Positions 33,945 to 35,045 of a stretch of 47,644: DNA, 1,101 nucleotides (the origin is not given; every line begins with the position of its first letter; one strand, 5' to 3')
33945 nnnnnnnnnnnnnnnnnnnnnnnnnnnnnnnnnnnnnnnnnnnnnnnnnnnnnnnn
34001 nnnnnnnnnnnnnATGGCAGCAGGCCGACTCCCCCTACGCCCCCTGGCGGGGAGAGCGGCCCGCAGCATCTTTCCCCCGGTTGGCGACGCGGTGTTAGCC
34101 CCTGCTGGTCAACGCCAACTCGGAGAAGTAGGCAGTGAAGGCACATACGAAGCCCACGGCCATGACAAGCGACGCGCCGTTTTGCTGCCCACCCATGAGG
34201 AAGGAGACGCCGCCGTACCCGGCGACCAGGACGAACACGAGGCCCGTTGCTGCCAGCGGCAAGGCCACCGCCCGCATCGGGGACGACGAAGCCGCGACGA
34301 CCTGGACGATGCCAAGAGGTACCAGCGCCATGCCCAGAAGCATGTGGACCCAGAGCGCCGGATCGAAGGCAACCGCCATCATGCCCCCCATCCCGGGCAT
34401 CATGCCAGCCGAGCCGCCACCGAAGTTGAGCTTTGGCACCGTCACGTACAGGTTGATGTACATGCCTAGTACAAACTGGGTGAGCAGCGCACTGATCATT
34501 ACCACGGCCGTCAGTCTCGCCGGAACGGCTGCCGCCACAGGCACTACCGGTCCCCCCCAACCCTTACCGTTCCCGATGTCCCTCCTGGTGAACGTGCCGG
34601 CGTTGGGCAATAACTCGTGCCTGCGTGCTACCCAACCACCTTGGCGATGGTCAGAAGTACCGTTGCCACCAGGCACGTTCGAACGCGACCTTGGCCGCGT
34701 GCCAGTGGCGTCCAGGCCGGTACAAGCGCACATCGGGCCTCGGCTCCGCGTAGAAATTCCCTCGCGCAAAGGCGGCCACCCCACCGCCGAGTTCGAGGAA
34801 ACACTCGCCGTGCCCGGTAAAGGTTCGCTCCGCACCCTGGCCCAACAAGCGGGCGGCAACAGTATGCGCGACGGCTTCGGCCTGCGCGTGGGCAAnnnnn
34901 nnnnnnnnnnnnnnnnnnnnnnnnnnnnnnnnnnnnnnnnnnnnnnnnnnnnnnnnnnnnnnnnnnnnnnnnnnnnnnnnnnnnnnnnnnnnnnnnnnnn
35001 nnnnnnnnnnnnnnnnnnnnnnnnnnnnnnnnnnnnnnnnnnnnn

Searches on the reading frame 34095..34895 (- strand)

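Call 10: search_protein_families(library=pfam, proteins=[window:34095-34895:-], max_evalue=0.01)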
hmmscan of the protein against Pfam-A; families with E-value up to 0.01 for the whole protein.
window:34095-34895:- (266 aa): 1 family
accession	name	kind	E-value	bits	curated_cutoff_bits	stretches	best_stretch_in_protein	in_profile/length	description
PF04238.17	DUF420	-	0.00048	20.8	30.5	1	132-228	35-123/130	Protein of unknown function (DUF420)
